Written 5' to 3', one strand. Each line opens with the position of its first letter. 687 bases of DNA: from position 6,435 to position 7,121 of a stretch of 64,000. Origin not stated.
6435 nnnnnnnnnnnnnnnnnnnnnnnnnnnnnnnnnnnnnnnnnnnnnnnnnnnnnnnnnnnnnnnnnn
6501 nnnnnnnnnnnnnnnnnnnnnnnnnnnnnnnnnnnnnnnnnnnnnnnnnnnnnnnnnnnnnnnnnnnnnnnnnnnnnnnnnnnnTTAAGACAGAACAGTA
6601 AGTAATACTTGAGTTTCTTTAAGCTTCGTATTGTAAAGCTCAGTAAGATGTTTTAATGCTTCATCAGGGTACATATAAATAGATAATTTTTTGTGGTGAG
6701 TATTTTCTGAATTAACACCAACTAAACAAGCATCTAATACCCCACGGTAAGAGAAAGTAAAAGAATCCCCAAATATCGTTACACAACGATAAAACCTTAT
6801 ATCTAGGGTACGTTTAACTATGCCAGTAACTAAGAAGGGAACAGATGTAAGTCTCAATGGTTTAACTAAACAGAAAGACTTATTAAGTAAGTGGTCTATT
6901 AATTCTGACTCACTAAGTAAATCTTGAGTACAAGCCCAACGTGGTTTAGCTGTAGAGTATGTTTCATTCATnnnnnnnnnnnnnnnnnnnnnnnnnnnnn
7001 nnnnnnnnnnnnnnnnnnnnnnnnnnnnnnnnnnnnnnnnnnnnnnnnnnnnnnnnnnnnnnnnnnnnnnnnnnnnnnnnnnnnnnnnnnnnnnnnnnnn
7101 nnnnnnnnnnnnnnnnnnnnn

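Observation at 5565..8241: Phage RNA polymerase II subunit genes are separated by a two-gene insertion that includes a SLOG/DUF2493 protein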

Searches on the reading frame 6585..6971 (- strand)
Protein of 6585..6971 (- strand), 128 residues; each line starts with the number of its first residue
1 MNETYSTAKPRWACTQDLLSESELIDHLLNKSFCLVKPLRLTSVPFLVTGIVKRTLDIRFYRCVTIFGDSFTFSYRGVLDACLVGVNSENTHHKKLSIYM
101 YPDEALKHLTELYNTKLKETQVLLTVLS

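Call 3: search_protein_families(library=pfam, proteins=[window:6585-6971:-], max_evalue=0.1)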
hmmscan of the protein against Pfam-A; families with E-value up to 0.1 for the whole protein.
window:6585-6971:- (128 aa): 0 families

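Call 4: search_protein_families(library=phrogs, proteins=[window:6585-6971:-], max_evalue=0.01)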
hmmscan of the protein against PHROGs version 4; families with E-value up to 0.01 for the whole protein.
window:6585-6971:- (128 aa): 0 families

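Call 8: search_dna_similar(query=window:6585-6971:-, collection=phages, mode=protein, max_rows=30, max_evalue=1)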
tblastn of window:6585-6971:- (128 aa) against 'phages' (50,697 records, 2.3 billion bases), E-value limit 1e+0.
No match.

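Call 14: find_homologous_proteins(query=window:6585-6971:-, max_evalue=0.01)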
Query window:6585-6971:- (128 aa): 1 proteins with E <= 0.01 among 8 candidates.
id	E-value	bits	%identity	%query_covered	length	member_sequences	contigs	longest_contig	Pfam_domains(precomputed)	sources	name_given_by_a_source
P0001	8.1e-80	283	100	100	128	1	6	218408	-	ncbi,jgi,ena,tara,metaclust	tara:strand:- start:6380 stop:6766 length:387 start_codon:yes stop_codon:yes gene_type:complete|meta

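Call 15: find_encoding_contigs(protein=P0001, flank=6000, max_places=6)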
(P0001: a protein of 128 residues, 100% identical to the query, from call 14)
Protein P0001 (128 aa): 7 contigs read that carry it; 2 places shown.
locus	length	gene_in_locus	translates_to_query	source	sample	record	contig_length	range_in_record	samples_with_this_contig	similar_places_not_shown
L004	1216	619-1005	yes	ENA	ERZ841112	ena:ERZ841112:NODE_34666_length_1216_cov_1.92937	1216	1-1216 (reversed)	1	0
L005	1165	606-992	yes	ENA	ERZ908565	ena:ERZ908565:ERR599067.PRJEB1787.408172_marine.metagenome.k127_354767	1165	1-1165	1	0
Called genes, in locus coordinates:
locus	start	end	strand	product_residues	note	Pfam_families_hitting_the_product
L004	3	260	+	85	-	?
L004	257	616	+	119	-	PF10686:YAcAr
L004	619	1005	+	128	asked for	-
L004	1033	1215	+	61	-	?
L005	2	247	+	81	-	?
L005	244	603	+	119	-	PF10686:YAcAr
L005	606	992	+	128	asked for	-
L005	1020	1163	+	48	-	?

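Call 31: predict_structure(protein=window:6585-6971:-)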
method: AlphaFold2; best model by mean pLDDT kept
length: 128 residues; sequences in the alignment: 1
mean_pLDDT: 33.7   pTM: 0.23
mean pLDDT of the five models: 33.7, 31.5, 31.2, 31.0, 26.0
residues with pLDDT >= 90: 0; 70-90: 0; 50-70: 0; < 50: 128
segments of 3 or more residues with pLDDT < 50: 1-128
pLDDT, mean of each block of 10 residues (from residue 1): 30 35 45 33 34 29 32 28 28 33 44 38 29
secondary structure, 60 per line:
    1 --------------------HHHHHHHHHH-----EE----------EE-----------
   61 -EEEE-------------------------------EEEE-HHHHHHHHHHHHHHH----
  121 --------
elements in order: H21-30 E62-65 E97-100 H102-116

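Call 32: search_protein_representatives(protein=window:6585-6971:-)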
Query: 128 residues. Proteins with E-value up to 0.001 (for the whole library): 4; up to 1e-10: 1; up to 1e-30: 1. The best 4 are listed.
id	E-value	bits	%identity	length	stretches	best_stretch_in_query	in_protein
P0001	2.6e-80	282.5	100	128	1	1-128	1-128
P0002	1.4e-06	44.5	28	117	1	2-127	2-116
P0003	7.0e-06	42.2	37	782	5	69-115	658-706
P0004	5.5e-04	36.0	31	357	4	18-62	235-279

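Call 34: find_encoding_contigs(protein=P0002, flank=6000, max_places=4)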
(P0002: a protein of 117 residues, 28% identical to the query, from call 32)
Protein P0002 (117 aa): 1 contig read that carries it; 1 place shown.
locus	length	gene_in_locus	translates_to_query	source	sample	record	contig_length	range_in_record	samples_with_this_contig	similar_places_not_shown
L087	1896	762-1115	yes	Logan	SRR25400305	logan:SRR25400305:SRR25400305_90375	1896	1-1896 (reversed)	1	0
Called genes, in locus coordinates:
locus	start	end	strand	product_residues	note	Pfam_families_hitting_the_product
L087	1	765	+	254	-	?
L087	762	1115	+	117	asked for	-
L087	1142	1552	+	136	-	PF00940:RNA_pol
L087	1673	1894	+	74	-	?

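Call 61: search_protein_families(library=pfam, proteins=[P0002], max_evalue=0.01)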
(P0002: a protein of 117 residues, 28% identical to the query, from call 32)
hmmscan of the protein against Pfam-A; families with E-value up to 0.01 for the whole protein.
P0002 (117 aa): 0 families

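Call 87: search_protein_families(library=padloc, proteins=[window:6585-6971:-], max_evalue=1)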
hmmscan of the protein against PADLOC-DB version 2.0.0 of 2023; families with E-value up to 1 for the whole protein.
window:6585-6971:- (128 aa): 0 families

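Call 88: search_protein_families(library=ncbifam, proteins=[window:6585-6971:-], max_evalue=0.1)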
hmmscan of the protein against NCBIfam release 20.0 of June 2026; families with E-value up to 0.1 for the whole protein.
window:6585-6971:- (128 aa): 0 families
